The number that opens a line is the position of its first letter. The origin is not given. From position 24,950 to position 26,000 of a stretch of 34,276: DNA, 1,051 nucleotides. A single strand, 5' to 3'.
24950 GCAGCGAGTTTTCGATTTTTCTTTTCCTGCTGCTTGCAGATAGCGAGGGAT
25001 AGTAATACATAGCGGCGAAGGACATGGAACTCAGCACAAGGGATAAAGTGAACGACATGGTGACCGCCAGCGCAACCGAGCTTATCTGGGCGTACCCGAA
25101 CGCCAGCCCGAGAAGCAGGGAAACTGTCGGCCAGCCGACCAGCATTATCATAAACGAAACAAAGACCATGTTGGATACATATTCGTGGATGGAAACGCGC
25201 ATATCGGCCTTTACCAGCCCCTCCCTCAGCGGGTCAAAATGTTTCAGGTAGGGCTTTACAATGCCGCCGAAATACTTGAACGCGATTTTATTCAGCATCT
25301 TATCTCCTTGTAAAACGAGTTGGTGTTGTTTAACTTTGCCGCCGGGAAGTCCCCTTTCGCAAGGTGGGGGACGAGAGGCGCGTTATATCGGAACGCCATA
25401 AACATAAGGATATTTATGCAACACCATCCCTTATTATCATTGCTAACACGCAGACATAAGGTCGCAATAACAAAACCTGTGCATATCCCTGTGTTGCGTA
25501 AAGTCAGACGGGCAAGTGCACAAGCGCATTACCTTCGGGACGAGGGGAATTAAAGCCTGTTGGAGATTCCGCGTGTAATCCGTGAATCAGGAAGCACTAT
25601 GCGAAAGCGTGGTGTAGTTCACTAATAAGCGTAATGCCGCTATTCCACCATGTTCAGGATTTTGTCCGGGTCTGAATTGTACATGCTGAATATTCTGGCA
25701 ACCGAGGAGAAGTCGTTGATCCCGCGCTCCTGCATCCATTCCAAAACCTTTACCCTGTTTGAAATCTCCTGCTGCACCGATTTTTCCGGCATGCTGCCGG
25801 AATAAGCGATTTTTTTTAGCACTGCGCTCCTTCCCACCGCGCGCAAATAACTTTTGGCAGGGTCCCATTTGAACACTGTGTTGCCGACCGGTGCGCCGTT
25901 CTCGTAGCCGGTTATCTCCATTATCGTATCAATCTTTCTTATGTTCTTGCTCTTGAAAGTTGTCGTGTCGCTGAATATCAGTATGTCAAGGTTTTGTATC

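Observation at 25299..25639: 340-nt non-coding gap inside the pilus operon that folds like a structured RNA on the opposite strand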

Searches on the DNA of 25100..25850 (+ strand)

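Call 5: search_rna_families(source=window, start=25100, end=25850, threshold=evalue, max_evalue=10)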
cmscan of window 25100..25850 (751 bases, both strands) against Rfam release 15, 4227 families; matches with E-value up to 10: 4.
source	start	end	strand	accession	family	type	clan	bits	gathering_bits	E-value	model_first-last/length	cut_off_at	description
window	25670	25836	-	RF01969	RMST_8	Gene; lncRNA;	-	19.2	80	0.56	1-143/143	no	Rhabdomyosarcoma 2 associated transcript conserved region 8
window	25394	25445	-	RF00659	mir-365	Gene; miRNA;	-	17.4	62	1.4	1-86/86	no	mir-365 microRNA precursor family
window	25672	25707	+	RF01122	sR39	Gene; snRNA; snoRNA; CD-box;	-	11.3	50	4.4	24-56/56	no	Small nucleolar RNA sR39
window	25651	25751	-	RF02216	ZNFX1-AS1_2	Gene; lncRNA;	-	10.6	45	7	1-93/93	no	ZNFX1 antisense RNA 1 conserved region 2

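Call 27: search_dna_similar(query=window:25320-25640:+, collection=phages, mode=distant, max_evalue=0.01)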
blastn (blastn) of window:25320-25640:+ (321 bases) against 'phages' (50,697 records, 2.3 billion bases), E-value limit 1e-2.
No match.

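Call 49: search_dna_similar(query=window:25335-25622:+, collection=plasmids, mode=distant, max_evalue=0.01)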
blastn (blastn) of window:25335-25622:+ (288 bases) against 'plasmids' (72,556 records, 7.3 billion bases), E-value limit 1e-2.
No match.

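Call 67: search_rna_families(source=window, start=25385, end=25645, threshold=evalue, max_evalue=10, show_alignments=3)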
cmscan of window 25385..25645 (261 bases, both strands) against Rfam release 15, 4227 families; matches with E-value up to 10: 1.
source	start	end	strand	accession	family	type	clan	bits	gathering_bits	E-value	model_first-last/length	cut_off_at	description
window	25454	25512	+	RF00184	PVX_3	Cis-reg;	-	10.7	42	8.6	1-54/54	no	Potato virus X cis-acting regulatory element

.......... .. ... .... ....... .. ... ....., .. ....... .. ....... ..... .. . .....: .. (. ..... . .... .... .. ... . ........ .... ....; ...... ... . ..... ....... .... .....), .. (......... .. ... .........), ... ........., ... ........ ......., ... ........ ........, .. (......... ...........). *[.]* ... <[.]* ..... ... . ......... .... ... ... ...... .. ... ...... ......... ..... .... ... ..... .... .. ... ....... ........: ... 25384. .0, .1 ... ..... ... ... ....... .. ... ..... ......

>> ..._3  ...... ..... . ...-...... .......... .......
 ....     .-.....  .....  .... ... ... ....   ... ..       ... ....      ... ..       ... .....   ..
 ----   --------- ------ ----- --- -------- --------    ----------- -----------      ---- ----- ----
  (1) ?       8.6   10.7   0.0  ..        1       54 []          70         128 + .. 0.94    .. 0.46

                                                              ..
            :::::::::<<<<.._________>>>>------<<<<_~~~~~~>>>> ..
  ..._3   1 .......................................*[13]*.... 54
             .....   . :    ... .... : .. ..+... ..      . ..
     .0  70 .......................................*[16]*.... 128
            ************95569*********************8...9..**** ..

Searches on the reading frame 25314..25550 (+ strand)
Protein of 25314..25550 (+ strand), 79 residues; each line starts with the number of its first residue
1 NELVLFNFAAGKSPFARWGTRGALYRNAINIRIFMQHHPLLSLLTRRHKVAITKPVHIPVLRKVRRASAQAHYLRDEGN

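Call 35: find_homologous_proteins(query=window:25320-25550:+, max_evalue=0.01)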
Query window:25320-25550:+: no candidate shares three 5-residue words with the query. No homologue found.

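Call 39: search_protein_families(library=pfam, proteins=[window:25314-25550:+], max_evalue=1)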
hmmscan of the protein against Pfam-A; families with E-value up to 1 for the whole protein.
window:25314-25550:+ (79 aa): 0 families

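Call 73: search_protein_representatives(protein=window:25314-25550:+)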
Query: 79 residues. Proteins with E-value up to 0.001 (for the whole library): 1; up to 1e-10: 0; up to 1e-30: 0. The best 1 are listed.
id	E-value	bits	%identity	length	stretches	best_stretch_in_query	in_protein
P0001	7.9e-08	48.7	-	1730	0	-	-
